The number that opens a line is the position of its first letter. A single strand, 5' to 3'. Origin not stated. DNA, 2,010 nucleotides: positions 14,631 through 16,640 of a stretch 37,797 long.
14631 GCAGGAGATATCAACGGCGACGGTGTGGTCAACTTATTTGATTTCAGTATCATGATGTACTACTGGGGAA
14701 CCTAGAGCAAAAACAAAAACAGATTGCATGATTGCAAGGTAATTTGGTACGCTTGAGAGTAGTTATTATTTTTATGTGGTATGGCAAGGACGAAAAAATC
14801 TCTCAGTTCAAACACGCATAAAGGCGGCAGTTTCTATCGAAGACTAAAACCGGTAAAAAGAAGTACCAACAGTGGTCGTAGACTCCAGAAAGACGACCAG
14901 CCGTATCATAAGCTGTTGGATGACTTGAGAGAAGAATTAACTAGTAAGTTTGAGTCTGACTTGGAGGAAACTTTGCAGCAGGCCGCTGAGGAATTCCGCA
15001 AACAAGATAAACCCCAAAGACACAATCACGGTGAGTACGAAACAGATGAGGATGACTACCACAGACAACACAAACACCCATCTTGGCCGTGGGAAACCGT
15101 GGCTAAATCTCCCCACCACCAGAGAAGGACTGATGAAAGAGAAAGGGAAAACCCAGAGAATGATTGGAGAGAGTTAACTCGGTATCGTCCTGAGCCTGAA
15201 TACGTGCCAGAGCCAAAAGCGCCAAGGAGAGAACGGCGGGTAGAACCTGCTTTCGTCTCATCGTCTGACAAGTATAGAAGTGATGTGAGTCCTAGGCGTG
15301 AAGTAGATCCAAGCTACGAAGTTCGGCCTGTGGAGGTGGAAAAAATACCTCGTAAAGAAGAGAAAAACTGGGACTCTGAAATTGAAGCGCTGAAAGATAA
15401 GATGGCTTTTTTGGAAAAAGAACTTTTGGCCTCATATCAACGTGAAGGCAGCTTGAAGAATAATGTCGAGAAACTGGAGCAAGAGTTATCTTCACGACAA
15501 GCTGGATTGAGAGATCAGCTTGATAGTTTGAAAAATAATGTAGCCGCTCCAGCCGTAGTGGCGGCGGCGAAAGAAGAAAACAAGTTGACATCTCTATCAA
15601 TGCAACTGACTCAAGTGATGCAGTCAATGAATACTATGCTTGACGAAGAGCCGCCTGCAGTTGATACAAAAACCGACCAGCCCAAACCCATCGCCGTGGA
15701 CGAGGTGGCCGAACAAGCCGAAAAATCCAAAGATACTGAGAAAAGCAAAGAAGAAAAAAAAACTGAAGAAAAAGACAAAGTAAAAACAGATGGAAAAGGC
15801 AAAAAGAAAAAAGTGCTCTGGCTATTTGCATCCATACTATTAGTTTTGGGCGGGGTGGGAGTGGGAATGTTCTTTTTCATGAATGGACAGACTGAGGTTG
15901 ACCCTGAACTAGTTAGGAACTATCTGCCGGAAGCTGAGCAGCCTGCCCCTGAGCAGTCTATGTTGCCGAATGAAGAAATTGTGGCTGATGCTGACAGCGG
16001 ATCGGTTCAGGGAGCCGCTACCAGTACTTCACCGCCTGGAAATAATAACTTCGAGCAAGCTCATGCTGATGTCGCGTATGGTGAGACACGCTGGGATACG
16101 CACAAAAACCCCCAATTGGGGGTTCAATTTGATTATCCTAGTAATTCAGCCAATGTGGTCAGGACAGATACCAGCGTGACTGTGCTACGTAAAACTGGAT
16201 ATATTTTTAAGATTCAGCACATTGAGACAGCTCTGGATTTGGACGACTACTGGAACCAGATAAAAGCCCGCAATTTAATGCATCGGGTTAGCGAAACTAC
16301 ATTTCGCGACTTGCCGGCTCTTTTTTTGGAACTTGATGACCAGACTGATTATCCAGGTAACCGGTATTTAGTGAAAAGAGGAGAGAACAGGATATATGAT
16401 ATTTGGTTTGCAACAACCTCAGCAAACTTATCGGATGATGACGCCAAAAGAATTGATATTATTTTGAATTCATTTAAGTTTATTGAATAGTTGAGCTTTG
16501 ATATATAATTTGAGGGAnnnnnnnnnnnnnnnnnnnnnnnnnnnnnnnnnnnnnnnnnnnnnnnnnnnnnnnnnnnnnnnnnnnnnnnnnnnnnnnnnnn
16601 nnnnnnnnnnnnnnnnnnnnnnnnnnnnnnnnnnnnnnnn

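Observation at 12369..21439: Cohesin-dockerin surface cluster with membrane anchors on both partners and a glycosyltransferase in the same operon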

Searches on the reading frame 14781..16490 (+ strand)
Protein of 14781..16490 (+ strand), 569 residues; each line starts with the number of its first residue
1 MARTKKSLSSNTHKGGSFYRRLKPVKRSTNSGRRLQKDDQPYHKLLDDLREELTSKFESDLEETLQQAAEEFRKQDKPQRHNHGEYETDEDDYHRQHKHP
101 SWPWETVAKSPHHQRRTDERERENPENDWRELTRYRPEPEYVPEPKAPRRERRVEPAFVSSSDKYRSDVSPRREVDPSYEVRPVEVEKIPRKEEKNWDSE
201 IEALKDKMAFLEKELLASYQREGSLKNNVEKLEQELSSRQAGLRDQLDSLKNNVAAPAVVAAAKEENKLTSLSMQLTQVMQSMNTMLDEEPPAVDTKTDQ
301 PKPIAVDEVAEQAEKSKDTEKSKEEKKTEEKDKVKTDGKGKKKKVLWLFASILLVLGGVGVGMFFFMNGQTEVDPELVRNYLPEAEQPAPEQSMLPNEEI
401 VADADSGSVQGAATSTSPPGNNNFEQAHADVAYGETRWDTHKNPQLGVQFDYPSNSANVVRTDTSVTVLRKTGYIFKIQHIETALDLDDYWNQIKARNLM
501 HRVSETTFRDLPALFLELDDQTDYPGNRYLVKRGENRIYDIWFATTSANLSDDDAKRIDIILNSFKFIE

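Call 3: search_protein_families(library=pfam, proteins=[window:14781-16490:+], max_evalue=1)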
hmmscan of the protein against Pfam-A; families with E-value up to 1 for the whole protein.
window:14781-16490:+ (569 aa): 3 families
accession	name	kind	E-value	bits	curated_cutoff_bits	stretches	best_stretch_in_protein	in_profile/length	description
PF11172.13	DUF2959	-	0.016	15.9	26.8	1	184-289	78-182/190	Protein of unknown function (DUF2959)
PF18933.6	PsbP_2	-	0.051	14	27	1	439-567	45-184/184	PsbP-like protein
PF19121.6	DUF5805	-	0.06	14.2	28.5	1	47-67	31-51/67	Family of unknown function (DUF5805)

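Call 4: search_protein_families(library=ncbifam, proteins=[window:14781-16490:+], max_evalue=1)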
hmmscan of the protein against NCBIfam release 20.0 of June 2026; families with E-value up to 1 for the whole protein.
window:14781-16490:+ (569 aa): 6 families
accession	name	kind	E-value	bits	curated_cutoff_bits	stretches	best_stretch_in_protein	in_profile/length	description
NF033483.0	PknB_PASTA_kin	equivalog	3.6e-05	23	450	1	275-426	260-418/563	Stk1 family PASTA domain-containing Ser/Thr kinase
NF004285.1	PRK05696.1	equivalog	9.5e-05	22.2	179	1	328-376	7-51/171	flagellar basal body-associated protein FliL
NF009420.1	PRK12785.1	equivalog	0.0049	16.7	197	1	327-371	3-48/161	flagellar basal body-associated protein FliL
NF039170.1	SdrH_fam_CTERM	subfamily_domain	0.014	15.4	50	0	310-360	105-155/163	SdrH family protein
NF050186.1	TransRegGliRPseudo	equivalog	0.034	13.5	570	1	32-70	270-308/338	AraC family transcriptional regulator GliR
NF049861.1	SCO2400_fam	subfamily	0.045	14.3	55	1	290-361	44-114/136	SCO2400 family protein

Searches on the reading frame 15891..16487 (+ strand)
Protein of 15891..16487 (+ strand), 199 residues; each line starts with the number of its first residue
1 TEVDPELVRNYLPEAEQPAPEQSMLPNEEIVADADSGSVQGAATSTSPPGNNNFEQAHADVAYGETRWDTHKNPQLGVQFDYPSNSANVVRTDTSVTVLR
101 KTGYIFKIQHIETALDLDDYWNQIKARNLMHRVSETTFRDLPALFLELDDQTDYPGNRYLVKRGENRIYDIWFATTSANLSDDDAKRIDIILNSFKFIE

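Call 101: search_solved_structures(query=A11, max_evalue=10, show_alignments=1)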
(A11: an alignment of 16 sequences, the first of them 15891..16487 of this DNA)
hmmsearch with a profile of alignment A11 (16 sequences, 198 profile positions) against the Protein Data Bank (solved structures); distinct sequences matched with E-value up to 10: 3.
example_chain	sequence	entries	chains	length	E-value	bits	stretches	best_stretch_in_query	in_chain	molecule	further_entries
4ox3_A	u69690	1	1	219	0.018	18.1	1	63-126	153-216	Putative carboxypeptidase YodJ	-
3vm6_A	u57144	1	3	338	0.31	14.1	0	98-134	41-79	Translation initiation factor eIF-2B, delta subunit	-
3a11_A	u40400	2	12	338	0.61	13.1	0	98-134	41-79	Translation initiation factor eIF-2B, delta subunit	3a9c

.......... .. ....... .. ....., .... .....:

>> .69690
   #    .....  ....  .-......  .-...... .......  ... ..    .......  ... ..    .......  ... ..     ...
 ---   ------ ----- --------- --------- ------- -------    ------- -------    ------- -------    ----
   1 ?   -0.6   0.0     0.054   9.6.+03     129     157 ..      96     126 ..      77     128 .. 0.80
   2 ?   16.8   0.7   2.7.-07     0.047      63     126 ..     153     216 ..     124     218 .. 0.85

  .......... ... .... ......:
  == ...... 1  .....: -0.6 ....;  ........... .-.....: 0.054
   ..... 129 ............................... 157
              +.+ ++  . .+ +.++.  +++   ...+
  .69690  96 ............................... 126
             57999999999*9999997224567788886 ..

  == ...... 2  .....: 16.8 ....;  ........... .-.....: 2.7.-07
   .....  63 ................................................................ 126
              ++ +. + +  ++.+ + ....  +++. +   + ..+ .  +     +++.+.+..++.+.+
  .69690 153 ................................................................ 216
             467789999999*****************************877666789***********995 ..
